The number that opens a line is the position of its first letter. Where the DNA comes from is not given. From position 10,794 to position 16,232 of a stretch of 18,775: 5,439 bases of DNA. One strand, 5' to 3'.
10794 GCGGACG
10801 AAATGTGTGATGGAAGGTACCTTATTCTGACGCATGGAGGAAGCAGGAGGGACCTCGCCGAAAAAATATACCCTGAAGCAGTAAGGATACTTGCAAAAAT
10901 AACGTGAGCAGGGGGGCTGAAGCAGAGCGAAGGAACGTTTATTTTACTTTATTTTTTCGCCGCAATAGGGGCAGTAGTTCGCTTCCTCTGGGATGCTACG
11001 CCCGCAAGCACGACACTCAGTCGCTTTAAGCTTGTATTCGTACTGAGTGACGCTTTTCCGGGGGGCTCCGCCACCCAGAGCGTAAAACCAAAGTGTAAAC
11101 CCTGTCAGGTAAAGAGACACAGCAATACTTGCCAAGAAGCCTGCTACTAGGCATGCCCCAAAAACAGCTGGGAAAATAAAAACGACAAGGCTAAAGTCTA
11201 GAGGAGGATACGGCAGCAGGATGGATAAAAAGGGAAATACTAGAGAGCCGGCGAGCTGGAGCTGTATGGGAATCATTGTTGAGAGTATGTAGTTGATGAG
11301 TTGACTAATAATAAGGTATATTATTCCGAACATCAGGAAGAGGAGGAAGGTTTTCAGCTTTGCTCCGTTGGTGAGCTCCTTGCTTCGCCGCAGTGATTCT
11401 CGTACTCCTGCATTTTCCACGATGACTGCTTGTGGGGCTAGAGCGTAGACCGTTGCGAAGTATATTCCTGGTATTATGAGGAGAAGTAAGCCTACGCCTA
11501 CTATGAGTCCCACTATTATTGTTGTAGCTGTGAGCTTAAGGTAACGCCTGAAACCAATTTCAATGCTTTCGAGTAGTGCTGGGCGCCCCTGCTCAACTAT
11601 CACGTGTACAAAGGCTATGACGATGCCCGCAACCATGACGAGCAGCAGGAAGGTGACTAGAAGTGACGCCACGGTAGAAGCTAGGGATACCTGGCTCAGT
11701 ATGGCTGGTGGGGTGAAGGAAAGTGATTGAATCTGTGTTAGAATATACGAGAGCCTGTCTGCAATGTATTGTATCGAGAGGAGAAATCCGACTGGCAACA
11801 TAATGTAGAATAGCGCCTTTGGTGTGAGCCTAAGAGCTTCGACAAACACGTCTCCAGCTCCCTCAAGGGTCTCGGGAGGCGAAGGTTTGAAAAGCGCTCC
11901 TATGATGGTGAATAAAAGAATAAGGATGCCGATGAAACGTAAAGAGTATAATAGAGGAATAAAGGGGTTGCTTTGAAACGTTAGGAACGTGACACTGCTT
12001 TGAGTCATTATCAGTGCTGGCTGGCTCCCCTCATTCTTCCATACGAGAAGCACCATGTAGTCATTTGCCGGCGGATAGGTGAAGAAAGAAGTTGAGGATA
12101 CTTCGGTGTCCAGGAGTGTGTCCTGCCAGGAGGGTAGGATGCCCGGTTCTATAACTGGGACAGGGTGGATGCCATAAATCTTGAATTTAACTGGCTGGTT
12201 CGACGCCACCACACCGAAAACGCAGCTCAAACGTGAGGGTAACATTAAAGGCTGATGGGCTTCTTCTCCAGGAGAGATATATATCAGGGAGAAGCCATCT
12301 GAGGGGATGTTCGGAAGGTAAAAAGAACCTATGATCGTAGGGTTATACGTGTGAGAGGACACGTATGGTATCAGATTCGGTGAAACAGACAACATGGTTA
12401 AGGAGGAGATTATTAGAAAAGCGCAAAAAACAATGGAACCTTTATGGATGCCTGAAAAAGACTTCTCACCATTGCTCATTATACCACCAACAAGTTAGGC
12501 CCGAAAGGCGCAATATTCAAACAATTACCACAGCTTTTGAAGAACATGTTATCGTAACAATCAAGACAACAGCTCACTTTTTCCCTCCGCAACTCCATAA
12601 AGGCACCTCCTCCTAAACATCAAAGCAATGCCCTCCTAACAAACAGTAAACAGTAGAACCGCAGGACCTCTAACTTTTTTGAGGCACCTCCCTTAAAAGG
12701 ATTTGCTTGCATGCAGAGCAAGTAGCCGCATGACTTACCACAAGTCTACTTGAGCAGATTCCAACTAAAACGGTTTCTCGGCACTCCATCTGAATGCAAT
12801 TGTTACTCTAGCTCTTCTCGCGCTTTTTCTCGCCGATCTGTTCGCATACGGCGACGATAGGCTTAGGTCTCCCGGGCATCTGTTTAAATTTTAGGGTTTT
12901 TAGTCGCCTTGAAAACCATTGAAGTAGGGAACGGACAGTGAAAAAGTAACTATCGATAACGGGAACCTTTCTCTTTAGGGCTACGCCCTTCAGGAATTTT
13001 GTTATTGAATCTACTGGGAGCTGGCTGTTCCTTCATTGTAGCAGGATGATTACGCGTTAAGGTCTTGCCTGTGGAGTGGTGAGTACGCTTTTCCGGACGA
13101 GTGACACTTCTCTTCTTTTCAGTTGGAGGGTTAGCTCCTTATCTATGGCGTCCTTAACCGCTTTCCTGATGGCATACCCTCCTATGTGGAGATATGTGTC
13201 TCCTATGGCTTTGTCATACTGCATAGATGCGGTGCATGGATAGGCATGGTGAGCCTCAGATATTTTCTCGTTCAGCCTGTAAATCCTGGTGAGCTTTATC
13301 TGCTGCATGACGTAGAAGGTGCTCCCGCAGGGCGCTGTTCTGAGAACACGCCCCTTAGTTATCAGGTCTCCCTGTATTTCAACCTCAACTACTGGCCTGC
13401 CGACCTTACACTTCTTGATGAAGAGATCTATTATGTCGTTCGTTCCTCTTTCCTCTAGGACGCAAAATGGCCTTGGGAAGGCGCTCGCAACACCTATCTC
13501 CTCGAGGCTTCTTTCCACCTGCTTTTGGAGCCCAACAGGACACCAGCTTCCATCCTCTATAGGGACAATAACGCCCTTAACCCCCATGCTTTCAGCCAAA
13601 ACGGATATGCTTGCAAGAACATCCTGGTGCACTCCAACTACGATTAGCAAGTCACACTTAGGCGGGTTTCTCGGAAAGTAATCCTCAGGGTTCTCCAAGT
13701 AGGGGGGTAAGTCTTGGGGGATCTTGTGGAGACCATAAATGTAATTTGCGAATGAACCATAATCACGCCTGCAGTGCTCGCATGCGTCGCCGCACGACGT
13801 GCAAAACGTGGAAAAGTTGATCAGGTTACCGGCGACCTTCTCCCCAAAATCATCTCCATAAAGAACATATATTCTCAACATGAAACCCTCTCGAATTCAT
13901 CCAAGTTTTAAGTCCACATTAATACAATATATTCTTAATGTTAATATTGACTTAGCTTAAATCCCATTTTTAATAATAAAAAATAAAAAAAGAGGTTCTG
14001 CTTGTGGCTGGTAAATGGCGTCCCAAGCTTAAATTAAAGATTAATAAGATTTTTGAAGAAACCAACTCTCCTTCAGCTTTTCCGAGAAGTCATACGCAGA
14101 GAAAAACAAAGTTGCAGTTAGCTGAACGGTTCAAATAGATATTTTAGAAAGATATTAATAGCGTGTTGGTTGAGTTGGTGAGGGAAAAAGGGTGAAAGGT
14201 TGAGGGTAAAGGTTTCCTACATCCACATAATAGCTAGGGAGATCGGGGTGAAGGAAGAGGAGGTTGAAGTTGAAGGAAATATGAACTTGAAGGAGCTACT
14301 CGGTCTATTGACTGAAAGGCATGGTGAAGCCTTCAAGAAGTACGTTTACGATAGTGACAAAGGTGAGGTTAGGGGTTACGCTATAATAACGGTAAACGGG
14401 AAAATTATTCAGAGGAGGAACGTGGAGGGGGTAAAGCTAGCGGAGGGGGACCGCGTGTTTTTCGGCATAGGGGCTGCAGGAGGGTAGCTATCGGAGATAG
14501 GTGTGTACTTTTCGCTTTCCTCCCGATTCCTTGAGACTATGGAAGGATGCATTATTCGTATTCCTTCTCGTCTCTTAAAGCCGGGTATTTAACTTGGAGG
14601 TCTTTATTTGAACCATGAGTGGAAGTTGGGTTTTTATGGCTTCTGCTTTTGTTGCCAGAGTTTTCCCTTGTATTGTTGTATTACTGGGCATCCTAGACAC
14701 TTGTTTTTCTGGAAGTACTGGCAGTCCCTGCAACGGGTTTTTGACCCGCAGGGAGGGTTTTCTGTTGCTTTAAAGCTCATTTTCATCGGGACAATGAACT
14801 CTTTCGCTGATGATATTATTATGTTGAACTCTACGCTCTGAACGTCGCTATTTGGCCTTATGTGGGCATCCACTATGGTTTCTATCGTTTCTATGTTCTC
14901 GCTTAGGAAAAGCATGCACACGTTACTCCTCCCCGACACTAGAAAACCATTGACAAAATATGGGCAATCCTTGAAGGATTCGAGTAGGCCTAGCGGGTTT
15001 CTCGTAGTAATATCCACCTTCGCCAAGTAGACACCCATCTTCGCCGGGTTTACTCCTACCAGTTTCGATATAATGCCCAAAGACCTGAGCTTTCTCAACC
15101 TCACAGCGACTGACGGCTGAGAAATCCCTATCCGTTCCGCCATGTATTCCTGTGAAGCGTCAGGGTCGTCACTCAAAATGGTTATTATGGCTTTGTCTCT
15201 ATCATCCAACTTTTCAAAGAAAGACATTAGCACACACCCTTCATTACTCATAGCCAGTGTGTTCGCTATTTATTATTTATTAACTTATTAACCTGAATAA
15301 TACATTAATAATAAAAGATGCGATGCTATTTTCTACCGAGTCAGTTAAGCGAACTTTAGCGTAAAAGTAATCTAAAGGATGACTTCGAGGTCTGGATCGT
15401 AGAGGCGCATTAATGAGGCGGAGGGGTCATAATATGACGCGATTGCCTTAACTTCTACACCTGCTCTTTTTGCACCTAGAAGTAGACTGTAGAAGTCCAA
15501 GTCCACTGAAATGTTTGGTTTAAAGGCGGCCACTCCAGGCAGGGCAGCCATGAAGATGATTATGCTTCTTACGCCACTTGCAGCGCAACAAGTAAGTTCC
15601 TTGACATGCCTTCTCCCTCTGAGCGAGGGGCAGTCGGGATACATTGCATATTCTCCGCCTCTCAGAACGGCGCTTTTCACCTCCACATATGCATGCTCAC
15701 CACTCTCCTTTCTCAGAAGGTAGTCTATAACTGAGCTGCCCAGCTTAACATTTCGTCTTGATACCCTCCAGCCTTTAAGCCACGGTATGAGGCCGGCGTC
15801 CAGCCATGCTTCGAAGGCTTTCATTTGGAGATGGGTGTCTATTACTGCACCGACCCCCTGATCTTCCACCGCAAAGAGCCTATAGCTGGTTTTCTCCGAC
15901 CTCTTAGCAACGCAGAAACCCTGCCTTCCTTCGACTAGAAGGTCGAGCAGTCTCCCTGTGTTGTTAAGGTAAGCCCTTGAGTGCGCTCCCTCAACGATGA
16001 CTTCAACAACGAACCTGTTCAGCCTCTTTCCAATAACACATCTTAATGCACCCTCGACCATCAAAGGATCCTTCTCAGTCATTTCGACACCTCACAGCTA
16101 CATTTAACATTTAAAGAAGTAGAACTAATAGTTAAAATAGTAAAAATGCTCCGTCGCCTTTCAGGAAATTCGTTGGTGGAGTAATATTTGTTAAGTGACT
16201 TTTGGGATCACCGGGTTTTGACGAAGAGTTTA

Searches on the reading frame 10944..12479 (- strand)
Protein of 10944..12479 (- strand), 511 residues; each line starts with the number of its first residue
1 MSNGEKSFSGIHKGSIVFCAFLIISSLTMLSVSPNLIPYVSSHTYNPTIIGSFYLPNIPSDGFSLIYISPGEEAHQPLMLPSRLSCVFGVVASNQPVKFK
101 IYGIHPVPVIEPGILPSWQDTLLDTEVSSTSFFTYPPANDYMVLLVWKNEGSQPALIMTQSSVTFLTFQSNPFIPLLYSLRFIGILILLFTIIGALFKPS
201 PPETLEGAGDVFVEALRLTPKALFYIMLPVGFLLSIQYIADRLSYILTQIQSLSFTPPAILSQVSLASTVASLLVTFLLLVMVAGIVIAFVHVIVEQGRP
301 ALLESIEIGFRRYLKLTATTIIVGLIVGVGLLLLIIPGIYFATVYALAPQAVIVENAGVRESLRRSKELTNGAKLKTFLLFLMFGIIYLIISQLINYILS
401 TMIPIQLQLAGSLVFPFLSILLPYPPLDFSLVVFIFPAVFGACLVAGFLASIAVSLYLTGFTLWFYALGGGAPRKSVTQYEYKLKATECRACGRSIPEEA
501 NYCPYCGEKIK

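Call 38: search_protein_families(library=pfam, proteins=[window:10944-12479:-], max_evalue=0.001)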
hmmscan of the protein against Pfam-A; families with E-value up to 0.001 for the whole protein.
window:10944-12479:- (511 aa): 7 families
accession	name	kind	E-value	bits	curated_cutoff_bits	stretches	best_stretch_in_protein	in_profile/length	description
PF06790.16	UPF0259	-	1.6e-09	38.4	31.4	1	240-414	61-234/248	Uncharacterised protein family (UPF0259)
PF13240.11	Zn_Ribbon_1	-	4.1e-05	23.7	25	1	489-509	2-22/23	zinc-ribbon domain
PF12172.15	zf-ChsH2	-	6.6e-05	23.1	23.2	1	481-508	6-33/37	ChsH2, rubredoxin-like zinc ribbon domain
PF12773.13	DZR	-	0.00013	22.5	27.3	1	483-507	21-45/45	Double zinc ribbon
PF17032.10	Zn_ribbon_15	-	0.00027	22.1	28.9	1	486-507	52-73/73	zinc-ribbon family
PF06161.16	DUF975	-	0.00029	21.2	34.8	1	322-392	142-213/243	Protein of unknown function (DUF975)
PF13248.11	Zn_ribbon_3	-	0.00067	19.5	27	0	487-510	3-26/26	zinc-ribbon domain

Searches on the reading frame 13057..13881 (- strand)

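Call 38: search_protein_families(library=pfam, proteins=[window:13057-13881:-], max_evalue=0.001)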
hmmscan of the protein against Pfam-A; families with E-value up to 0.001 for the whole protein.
window:13057-13881:- (274 aa): 1 family
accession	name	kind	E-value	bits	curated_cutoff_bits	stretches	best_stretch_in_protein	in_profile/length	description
PF02593.20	DUF166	-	2.3e-52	178.2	24.4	1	6-247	2-220/221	Domain of unknown function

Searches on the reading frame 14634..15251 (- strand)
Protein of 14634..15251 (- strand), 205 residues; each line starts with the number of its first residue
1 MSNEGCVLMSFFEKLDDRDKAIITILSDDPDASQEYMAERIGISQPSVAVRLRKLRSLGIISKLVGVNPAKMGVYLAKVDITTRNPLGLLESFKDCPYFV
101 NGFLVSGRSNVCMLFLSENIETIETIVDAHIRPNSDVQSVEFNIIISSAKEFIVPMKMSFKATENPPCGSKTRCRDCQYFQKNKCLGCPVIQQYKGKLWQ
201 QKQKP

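Call 38: search_protein_families(library=pfam, proteins=[window:14634-15251:-], max_evalue=0.001)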
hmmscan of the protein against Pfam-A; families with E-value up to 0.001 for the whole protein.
window:14634-15251:- (205 aa): 4 families
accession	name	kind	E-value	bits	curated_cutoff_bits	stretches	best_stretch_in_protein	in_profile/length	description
PF13412.12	HTH_24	-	2.6e-11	43.3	21.9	1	15-61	1-47/48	Winged helix-turn-helix DNA-binding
PF13404.12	HTH_AsnC-type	-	3.2e-09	36.9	27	1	15-56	1-42/42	AsnC-type helix-turn-helix domain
PF13730.12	HTH_36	-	0.00036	20.7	25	1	32-61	23-55/55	Helix-turn-helix domain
PF13545.12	HTH_Crp_2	-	0.00064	20.1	27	1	30-62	21-53/70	Crp-like helix-turn-helix domain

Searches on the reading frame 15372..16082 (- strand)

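Call 38: search_protein_families(library=pfam, proteins=[window:15372-16082:-], max_evalue=0.001)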
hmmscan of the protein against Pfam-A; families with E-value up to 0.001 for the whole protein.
window:15372-16082:- (236 aa): 2 families
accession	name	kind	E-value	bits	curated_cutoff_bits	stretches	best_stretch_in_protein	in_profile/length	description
PF03749.19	SfsA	-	4.8e-35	120.8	22.8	1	85-220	2-136/138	Sugar fermentation stimulation protein RE domain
PF17746.7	SfsA_N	-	5.1e-15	55.8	25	1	19-77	2-59/63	SfsA N-terminal OB domain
